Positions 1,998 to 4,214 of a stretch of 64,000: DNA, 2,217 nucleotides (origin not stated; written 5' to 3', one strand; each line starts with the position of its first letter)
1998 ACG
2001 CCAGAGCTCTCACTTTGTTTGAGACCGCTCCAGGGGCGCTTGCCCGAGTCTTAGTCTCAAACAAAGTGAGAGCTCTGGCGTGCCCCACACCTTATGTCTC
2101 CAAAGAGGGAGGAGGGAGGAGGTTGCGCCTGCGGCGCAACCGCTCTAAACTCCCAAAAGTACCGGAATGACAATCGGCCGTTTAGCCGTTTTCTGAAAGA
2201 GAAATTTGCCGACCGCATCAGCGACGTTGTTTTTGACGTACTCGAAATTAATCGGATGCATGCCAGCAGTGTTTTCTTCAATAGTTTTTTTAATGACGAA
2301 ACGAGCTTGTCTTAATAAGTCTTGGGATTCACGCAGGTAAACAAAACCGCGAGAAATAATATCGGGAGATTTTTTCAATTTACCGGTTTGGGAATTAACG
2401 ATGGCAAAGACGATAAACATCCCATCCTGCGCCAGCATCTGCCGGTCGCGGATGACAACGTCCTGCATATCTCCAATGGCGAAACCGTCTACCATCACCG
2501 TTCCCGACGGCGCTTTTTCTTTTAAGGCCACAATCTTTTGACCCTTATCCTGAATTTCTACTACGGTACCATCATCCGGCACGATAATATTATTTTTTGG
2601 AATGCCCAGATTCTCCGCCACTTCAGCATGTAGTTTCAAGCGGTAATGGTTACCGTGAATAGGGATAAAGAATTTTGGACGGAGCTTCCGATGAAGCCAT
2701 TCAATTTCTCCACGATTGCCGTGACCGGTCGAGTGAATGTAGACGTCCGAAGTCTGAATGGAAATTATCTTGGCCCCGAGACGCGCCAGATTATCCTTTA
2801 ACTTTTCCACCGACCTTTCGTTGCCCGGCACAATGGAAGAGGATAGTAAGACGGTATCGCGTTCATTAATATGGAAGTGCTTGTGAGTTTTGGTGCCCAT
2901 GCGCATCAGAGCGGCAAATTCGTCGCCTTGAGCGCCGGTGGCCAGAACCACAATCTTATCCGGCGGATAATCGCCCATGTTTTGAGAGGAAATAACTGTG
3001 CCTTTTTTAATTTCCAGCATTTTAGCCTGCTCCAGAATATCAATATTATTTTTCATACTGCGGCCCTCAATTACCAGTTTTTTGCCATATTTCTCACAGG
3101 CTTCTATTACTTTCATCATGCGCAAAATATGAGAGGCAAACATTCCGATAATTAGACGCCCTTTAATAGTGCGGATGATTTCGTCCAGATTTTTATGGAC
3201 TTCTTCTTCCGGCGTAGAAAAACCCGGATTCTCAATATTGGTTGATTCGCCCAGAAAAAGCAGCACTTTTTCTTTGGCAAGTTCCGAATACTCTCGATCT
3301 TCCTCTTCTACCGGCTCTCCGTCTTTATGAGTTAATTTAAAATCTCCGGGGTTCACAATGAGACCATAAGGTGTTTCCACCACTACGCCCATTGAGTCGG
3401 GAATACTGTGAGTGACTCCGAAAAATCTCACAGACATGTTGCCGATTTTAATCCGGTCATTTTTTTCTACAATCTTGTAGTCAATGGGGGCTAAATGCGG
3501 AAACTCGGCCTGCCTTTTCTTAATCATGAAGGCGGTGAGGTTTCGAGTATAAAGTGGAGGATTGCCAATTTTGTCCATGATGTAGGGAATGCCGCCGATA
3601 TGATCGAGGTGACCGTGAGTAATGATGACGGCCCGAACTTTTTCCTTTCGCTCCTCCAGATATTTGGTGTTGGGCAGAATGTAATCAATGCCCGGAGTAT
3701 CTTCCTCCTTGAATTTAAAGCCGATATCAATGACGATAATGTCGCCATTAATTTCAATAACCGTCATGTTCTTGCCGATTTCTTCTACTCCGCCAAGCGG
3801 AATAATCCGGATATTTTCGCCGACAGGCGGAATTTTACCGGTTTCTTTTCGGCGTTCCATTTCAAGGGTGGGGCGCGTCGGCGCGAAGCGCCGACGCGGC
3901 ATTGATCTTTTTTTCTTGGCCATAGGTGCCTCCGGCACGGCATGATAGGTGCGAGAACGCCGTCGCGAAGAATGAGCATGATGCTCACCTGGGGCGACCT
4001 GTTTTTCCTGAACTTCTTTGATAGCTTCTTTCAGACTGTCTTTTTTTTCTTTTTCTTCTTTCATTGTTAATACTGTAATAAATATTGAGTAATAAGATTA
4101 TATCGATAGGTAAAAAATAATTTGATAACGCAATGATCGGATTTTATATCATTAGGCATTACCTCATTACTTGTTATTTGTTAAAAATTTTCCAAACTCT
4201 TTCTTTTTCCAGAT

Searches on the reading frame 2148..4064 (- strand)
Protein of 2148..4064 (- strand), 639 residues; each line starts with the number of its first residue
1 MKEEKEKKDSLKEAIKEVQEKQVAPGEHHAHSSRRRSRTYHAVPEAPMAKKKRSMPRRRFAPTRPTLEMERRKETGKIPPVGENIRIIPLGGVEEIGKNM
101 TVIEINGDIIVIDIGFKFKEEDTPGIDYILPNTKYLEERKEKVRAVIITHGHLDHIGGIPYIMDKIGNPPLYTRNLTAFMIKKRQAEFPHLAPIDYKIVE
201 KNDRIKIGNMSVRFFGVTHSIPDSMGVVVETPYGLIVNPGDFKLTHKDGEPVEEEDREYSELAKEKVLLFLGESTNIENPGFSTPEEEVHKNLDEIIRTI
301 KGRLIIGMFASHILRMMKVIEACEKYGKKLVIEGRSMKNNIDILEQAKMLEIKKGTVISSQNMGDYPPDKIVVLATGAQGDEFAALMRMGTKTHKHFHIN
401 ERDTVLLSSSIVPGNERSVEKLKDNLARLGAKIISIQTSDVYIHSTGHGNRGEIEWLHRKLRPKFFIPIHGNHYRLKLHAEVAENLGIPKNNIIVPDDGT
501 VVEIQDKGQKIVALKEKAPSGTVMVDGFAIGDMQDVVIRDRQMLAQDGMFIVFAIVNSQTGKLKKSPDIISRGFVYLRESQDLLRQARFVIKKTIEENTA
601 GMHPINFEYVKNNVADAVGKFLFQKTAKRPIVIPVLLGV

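Call 57: list_cluster_members(proteins=[window:2148-4064:-, window:45452-47581:-, window:56260-57501:-, window:54337-55521:-, window:53030-54169:-, window:802-1983:-, window:59347-60459:-, window:52094-53011:-, window:21784-22881:+, window:22900-23994:+])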
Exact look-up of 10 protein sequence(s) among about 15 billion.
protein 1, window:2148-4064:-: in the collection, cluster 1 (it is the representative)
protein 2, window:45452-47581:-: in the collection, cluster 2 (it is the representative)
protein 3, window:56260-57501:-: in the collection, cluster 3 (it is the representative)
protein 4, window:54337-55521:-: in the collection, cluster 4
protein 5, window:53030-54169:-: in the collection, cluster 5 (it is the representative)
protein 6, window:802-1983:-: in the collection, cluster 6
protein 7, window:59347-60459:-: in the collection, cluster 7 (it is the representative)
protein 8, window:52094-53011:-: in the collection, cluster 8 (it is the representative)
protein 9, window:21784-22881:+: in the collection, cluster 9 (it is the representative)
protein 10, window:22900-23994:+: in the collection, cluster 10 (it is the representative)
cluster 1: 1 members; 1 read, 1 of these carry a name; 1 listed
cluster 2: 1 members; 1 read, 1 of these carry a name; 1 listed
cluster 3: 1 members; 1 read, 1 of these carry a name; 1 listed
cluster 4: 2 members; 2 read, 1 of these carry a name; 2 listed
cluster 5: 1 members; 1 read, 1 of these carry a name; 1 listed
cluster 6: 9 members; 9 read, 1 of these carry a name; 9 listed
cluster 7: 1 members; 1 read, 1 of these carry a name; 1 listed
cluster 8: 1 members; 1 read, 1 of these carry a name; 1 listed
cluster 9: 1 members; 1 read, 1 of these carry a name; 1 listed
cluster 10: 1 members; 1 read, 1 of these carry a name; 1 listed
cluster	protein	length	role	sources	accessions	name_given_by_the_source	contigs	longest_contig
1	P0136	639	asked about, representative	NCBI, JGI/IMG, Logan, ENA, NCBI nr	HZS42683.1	MAG TPA: ribonuclease J [Candidatus Paceibacterota bacterium] | ribonuclease J [Candidatus Paceibacterota bacterium]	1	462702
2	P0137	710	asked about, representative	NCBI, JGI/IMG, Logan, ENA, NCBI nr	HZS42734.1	MAG TPA: valine--tRNA ligase [Candidatus Paceibacterota bacterium] | valine--tRNA ligase [Candidatus Paceibacterota bacterium]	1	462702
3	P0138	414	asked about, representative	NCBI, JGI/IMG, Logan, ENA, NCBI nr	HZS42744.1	MAG TPA: His/Gly/Thr/Pro-type tRNA ligase C-terminal domain-containing protein ... | His/Gly/Thr/Pro-type tRNA ligase C-terminal domain-containing protein [Candidatus ...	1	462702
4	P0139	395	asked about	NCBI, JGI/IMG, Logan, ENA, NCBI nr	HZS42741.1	MAG TPA: cell division protein FtsA [Candidatus Paceibacterota bacterium] | cell division protein FtsA [Candidatus Paceibacterota bacterium]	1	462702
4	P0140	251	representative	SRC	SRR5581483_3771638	-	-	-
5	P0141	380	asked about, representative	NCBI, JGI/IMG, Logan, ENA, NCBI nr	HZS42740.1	MAG TPA: cell division protein FtsZ [Candidatus Paceibacterota bacterium] | cell division protein FtsZ [Candidatus Paceibacterota bacterium]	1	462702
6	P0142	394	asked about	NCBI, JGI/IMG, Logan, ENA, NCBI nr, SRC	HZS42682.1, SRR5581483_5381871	MAG TPA: MFS transporter [Candidatus Paceibacterota bacterium] | MFS transporter [Candidatus Paceibacterota bacterium]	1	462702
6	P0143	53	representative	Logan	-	-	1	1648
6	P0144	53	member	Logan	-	-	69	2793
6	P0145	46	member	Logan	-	-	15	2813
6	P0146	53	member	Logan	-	-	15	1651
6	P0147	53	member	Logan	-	-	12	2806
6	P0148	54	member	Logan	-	-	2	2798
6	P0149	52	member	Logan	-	-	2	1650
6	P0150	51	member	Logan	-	-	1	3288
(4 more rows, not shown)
